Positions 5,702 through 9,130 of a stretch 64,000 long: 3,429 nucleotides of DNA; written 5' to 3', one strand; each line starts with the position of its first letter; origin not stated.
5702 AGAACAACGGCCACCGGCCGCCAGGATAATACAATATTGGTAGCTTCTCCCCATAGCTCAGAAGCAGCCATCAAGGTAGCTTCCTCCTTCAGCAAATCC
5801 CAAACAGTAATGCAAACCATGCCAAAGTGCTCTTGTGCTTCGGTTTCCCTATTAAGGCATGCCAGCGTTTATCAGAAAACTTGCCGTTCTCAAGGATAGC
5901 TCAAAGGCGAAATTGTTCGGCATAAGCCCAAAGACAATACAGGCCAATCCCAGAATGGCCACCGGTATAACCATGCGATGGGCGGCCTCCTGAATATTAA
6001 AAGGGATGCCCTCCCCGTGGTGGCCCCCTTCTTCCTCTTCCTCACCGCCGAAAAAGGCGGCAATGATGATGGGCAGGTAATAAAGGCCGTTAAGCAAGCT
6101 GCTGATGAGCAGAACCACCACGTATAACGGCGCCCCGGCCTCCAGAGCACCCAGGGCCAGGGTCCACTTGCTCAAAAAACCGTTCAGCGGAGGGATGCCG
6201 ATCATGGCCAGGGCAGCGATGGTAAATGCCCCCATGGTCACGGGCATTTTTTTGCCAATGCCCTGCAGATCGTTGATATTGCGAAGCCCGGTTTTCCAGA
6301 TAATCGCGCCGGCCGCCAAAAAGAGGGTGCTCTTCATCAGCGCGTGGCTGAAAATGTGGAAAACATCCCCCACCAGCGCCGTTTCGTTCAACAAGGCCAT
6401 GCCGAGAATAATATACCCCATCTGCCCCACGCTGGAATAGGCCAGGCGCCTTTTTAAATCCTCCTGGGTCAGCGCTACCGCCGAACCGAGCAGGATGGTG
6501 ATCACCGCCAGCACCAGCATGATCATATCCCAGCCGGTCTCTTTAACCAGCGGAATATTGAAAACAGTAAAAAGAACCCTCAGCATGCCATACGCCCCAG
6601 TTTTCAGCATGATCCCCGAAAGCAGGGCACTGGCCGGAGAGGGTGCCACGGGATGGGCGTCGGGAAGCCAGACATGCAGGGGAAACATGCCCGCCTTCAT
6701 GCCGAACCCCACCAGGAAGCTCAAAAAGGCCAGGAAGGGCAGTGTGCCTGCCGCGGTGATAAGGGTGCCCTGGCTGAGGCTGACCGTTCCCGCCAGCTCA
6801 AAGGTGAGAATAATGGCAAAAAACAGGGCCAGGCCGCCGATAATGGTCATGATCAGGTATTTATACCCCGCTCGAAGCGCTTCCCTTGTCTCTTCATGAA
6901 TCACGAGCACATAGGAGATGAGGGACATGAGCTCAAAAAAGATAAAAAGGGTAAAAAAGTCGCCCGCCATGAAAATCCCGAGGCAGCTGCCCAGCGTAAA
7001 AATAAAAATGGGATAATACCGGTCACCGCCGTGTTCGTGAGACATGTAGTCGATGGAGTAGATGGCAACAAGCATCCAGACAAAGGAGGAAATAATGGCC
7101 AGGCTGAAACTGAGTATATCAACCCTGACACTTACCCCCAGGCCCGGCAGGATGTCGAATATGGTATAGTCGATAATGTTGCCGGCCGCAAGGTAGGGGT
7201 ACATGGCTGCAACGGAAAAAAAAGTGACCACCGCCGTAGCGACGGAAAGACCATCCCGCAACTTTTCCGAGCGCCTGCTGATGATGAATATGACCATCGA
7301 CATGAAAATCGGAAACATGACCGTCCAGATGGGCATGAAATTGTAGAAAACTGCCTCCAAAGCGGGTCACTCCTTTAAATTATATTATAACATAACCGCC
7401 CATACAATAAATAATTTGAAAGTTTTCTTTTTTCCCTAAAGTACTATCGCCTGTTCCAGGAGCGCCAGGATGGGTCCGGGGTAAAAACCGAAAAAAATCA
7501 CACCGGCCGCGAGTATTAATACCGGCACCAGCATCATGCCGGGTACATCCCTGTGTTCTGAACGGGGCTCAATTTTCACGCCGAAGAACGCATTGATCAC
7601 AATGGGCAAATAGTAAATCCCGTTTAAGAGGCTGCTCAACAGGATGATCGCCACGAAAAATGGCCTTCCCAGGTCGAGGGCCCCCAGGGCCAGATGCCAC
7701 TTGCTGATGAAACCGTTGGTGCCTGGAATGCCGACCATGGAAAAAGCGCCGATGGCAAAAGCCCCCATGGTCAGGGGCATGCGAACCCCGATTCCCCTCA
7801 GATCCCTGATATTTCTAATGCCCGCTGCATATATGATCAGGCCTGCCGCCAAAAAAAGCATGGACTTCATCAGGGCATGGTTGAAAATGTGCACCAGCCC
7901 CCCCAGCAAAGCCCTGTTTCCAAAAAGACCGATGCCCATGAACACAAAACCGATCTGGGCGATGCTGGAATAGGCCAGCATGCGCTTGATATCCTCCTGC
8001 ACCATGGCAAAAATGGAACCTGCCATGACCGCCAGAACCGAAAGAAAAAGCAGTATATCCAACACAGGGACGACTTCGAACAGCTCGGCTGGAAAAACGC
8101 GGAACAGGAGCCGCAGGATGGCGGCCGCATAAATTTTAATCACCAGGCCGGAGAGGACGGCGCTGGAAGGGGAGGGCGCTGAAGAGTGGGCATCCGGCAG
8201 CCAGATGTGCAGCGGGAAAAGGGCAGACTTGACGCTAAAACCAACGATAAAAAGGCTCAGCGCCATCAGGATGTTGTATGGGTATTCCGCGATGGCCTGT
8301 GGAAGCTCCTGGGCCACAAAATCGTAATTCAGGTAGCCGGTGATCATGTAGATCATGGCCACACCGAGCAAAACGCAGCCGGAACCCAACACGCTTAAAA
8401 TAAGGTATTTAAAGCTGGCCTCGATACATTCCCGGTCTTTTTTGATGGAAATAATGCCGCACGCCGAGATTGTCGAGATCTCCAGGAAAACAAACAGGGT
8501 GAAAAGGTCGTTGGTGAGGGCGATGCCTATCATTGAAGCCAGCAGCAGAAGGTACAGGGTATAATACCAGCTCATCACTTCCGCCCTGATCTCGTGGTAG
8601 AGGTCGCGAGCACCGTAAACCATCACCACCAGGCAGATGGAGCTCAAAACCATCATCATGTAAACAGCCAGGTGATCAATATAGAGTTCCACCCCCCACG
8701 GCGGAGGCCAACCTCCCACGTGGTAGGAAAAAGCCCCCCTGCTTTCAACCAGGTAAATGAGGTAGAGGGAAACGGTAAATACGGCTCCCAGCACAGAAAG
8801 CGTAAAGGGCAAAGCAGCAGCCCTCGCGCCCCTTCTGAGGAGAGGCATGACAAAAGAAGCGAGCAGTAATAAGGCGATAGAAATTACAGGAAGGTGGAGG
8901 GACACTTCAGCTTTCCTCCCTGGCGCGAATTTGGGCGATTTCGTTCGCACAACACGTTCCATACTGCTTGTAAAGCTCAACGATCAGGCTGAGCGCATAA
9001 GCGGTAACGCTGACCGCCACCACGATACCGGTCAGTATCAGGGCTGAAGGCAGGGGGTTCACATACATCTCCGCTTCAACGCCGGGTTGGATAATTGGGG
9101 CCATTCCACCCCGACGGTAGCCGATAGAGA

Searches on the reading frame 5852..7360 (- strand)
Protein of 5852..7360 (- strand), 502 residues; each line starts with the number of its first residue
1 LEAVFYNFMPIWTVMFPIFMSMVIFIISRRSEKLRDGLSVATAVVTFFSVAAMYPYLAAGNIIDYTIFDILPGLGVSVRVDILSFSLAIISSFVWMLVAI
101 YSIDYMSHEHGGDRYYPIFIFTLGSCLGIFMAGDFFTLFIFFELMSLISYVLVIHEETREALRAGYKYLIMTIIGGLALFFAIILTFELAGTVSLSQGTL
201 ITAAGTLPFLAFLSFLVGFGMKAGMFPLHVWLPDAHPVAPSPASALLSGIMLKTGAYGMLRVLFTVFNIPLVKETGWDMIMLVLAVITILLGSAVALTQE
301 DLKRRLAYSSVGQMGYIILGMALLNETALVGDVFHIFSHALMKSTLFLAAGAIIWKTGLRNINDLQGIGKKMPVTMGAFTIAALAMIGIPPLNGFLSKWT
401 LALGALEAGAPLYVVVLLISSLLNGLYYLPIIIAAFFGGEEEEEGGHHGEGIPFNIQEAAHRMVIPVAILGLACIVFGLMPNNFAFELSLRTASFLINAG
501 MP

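Call 53: search_protein_families(library=ncbifam, proteins=[window:5852-7360:-])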
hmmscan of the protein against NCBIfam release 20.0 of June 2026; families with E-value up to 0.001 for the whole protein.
window:5852-7360:- (502 aa): 76 families (the best 25 are shown)
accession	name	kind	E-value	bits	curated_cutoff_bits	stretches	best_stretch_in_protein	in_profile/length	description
NF006236.0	PRK08375.1-1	equivalog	2.9e-120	402.5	663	1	8-484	7-484/493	putative monovalent cation/H+ antiporter subunit D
NF005561.0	PRK07234.1-1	equivalog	4.4e-115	385.6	718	1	8-443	7-446/569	putative monovalent cation/H+ antiporter subunit D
NF006240.0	PRK08376.1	subfamily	1.3e-91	308.1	662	1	8-498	5-509/521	putative monovalent cation/H+ antiporter subunit D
NF006419.0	PRK08668.1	equivalog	8.8e-89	298.9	617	1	14-487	8-473/613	NADH dehydrogenase subunit M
NF005086.0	PRK06521.1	equivalog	1.1e-87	295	667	1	11-492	9-503/669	hydrogenase 4 subunit B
TIGR01972.1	NDH_I_M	subfamily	4.6e-78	263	263.8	1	12-484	3-471/486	NADH-quinone oxidoreductase subunit M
NF009305.0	PRK12662.1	equivalog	9.9e-78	262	700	1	9-484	5-486/492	putative monovalent cation/H+ antiporter subunit D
NF009306.0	PRK12663.1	equivalog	7.8e-75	252.5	542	1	8-496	4-481/498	Na+/H+ antiporter subunit D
NF005140.0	PRK06589.1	equivalog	2.6e-74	250.8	470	1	9-440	12-446/489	putative monovalent cation/H+ antiporter subunit D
NF005818.0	PRK07691.1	equivalog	1.7e-73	248.3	586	1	9-485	5-473/496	Na+/H+ antiporter subunit D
NF005097.0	PRK06525.1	equivalog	1.9e-73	247.8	430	1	11-443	6-446/480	hydrogenase 4 subunit D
NF009288.0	PRK12648.1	equivalog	1.5e-71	241.7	1104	1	11-486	4-476/954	monovalent cation/H+ antiporter subunit A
NF006418.0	PRK08667.1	equivalog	9.1e-71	239.2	794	1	22-480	18-485/644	hydrogenase membrane subunit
NF006241.0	PRK08377.1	equivalog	2.6e-70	237.8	645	1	14-443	9-438/494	NADH dehydrogenase subunit N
NF009287.0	PRK12647.1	equivalog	6.9e-70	236.5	937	1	12-494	5-480/773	putative monovalent cation/H+ antiporter subunit A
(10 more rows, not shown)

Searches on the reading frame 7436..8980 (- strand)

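Call 53: search_protein_families(library=ncbifam, proteins=[window:7436-8980:-])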
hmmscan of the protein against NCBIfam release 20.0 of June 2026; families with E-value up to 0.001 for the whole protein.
window:7436-8980:- (514 aa): 76 families (the best 25 are shown)
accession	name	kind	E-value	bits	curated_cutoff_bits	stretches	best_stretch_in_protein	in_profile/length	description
NF009305.0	PRK12662.1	equivalog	1.7e-93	314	700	1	28-511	3-486/492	putative monovalent cation/H+ antiporter subunit D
NF006241.0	PRK08377.1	equivalog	1.9e-92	310.8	645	1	31-511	5-473/494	NADH dehydrogenase subunit N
NF006240.0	PRK08376.1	subfamily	1.6e-90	304.5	662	1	29-505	5-496/521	putative monovalent cation/H+ antiporter subunit D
NF006419.0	PRK08668.1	equivalog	4e-84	283.5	617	1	35-510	8-476/613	NADH dehydrogenase subunit M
NF009306.0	PRK12663.1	equivalog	3.1e-78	263.8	542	1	30-512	5-478/498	Na+/H+ antiporter subunit D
NF006236.0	PRK08375.1-1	equivalog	1.1e-77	262.1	663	1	31-510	9-490/493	putative monovalent cation/H+ antiporter subunit D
TIGR01972.1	NDH_I_M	subfamily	6.4e-72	242.8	263.8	1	35-512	5-479/486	NADH-quinone oxidoreductase subunit M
NF005818.0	PRK07691.1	equivalog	3.2e-71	240.8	586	1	32-511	7-479/496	Na+/H+ antiporter subunit D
NF005561.0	PRK07234.1-1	equivalog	3.1e-69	234.2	718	1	31-469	16-443/569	putative monovalent cation/H+ antiporter subunit D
TIGR01770.1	NDH_I_N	subfamily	5.1e-67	226.9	332.6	1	29-504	4-471/472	NADH-quinone oxidoreductase subunit NuoN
NF009308.0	PRK12665.1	equivalog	3.2e-66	224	585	1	33-454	11-427/531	Na+/H+ antiporter subunit D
NF005086.0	PRK06521.1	equivalog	2e-65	221.5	667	1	30-510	7-501/669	hydrogenase 4 subunit B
TIGR00944.1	2a6301s04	subfamily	1.5e-60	205.8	692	1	30-489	9-455/463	multicomponent K+/H+ antiporter, MrpD/PhaD subunit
NF005140.0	PRK06589.1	equivalog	2.7e-58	198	470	1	33-500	14-477/489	putative monovalent cation/H+ antiporter subunit D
NF006418.0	PRK08667.1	equivalog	1.1e-56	192.7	794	1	34-508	8-493/644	hydrogenase membrane subunit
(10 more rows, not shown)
